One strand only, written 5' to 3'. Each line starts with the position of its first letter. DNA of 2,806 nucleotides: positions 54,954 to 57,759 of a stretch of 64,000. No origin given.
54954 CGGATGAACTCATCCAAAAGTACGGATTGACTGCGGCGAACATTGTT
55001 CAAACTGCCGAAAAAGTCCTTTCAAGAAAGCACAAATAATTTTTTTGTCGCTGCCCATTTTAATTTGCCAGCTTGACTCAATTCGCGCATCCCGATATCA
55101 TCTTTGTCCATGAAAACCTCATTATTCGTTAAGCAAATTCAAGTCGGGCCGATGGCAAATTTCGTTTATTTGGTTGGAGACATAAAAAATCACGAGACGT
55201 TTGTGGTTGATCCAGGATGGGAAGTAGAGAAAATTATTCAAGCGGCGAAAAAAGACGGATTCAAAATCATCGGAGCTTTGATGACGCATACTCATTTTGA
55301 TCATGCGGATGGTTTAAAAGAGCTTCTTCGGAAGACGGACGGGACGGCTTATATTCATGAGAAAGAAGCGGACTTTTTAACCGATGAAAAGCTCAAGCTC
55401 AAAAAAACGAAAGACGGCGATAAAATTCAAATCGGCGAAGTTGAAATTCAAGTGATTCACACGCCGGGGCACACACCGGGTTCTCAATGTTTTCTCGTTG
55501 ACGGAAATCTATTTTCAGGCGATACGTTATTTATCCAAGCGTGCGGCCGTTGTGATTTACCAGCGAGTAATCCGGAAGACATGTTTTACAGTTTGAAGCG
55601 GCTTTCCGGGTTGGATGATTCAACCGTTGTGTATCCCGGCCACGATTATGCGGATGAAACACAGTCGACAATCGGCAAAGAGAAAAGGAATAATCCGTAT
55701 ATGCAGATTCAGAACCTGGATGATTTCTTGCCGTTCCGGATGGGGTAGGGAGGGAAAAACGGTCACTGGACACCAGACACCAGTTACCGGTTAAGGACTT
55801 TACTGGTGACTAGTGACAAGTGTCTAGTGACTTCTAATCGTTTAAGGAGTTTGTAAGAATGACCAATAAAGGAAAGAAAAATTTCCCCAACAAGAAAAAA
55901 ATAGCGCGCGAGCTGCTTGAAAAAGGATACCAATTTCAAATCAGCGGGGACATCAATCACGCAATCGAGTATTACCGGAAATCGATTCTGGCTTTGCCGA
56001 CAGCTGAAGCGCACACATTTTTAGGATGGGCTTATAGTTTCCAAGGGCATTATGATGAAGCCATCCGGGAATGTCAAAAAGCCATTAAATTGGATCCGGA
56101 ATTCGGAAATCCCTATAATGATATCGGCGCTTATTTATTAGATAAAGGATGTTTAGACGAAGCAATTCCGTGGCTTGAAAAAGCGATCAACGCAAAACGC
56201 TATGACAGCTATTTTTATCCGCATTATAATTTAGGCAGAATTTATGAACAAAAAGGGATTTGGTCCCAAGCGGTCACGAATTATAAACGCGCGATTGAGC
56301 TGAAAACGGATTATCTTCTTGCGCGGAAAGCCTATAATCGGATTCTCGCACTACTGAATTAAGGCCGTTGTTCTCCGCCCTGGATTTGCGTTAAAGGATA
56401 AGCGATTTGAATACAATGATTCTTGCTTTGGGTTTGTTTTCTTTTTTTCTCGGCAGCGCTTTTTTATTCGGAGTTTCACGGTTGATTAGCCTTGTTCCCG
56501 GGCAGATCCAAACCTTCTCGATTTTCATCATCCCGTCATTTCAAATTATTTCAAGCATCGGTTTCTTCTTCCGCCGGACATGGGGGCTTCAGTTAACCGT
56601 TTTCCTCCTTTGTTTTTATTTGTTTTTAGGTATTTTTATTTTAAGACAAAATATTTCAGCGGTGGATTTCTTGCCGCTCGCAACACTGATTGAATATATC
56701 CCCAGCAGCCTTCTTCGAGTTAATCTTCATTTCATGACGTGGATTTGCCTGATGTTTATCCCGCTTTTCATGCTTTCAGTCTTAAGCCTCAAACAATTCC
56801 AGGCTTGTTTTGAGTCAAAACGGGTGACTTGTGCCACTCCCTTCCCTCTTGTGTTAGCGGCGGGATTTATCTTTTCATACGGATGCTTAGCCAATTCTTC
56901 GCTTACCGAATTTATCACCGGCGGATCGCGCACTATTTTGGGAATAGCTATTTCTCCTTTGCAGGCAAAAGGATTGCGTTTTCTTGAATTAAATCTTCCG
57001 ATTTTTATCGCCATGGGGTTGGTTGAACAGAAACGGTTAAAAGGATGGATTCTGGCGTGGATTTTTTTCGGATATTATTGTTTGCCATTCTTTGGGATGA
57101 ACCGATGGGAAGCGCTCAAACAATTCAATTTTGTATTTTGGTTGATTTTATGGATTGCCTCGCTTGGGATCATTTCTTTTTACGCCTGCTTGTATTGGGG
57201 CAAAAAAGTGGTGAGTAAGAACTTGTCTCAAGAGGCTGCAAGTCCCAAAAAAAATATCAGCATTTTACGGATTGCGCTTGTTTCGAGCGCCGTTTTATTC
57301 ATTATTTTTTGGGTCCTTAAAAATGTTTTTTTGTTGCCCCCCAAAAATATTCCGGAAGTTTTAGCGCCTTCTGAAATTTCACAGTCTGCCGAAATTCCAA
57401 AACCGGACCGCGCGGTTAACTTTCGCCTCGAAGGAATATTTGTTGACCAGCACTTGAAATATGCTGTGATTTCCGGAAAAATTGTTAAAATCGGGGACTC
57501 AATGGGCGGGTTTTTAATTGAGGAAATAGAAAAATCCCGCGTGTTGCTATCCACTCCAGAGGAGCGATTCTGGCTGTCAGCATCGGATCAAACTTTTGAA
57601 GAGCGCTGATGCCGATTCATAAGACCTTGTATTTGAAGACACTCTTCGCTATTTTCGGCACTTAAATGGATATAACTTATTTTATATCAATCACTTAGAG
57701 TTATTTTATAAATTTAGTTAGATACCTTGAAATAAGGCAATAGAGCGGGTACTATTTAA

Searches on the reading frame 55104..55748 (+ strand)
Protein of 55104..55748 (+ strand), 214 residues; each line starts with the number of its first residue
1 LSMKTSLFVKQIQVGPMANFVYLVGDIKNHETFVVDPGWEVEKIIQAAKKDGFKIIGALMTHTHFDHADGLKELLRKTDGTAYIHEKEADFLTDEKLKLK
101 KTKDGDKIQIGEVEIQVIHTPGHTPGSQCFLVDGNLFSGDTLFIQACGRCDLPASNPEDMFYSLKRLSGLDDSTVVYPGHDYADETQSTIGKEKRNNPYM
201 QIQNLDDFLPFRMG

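Call 35: search_protein_families(library=pfam, proteins=[window:55104-55748:+], max_evalue=0.001)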
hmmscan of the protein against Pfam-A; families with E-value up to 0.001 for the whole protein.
window:55104-55748:+ (214 aa): 2 families
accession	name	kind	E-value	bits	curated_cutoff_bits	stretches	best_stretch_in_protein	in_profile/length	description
PF00753.33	Lactamase_B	-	3.4e-25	89.6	22.7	1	15-180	2-196/196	Metallo-beta-lactamase superfamily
PF12706.13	Lactamase_B_2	-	7e-06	26.2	27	1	33-122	3-112/200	Beta-lactamase superfamily domain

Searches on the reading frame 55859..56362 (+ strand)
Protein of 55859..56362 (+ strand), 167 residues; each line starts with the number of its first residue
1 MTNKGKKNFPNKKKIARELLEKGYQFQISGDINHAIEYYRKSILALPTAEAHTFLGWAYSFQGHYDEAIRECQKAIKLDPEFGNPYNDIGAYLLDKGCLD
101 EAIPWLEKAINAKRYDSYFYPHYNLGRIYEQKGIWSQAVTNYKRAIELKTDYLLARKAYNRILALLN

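Call 35: search_protein_families(library=pfam, proteins=[window:55859-56362:+], max_evalue=0.001)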
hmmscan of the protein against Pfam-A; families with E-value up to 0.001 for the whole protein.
window:55859-56362:+ (167 aa): 13 families
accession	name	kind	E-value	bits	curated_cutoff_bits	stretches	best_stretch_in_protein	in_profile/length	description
PF00515.34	TPR_1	-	1.9e-23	81.6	27.8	2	49-82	1-34/34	Tetratricopeptide repeat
PF07719.23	TPR_2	-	3e-23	80.4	27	2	49-81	1-33/34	Tetratricopeptide repeat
PF13181.12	TPR_8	-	1.9e-18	65.4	25.7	1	49-81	1-33/34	Tetratricopeptide repeat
PF13424.12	TPR_12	-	1.3e-14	54.6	30.1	2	85-149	5-75/77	Tetratricopeptide repeat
PF13414.12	TPR_11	-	5.9e-14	51.9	26.8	2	62-94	7-39/42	TPR repeat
PF13176.12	TPR_7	-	5.6e-13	48.3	27.9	0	123-151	3-31/36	Tetratricopeptide repeat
PF13431.12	TPR_17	-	4.9e-10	39.3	24.4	1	72-103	2-33/34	Tetratricopeptide repeat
PF13432.12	TPR_16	-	1.6e-09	38.5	32.7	1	55-113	3-61/65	Tetratricopeptide repeat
PF13428.12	TPR_14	-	2.2e-09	37.5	23.5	0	50-81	2-33/44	Tetratricopeptide repeat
PF13374.12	TPR_10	-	1.6e-07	31.6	27.5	0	55-77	8-30/42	Tetratricopeptide repeat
PF14559.12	TPR_19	-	3e-07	31.1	25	1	62-115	4-57/68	Tetratricopeptide repeat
PF13174.12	TPR_6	-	1.2e-06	29.2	26.3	0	55-81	6-32/33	Tetratricopeptide repeat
PF24575.1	TPR_Slam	-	0.00015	22.6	35.2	0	122-159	50-87/104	Surface lipoprotein assembly modifier, N-terminal TPR repeats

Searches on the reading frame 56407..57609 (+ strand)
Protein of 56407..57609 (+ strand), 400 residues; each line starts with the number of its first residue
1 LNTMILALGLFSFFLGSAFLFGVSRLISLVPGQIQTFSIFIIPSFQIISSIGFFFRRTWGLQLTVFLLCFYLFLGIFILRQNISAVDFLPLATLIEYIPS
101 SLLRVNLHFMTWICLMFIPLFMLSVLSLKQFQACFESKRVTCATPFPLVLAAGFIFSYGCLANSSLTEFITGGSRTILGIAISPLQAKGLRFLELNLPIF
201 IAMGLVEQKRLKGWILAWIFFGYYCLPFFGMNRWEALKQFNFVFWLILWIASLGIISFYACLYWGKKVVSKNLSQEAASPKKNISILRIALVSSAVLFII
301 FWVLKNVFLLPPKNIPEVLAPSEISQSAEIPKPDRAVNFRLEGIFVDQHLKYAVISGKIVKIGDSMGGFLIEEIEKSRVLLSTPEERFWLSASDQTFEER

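Call 35: search_protein_families(library=pfam, proteins=[window:56407-57609:+], max_evalue=0.001)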
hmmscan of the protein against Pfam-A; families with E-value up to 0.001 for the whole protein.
window:56407-57609:+ (400 aa): 1 family
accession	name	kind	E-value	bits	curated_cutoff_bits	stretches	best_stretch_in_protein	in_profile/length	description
PF23862.1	CdsD_C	-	0.0006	20.3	27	0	352-381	17-46/56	CdsD C-terminal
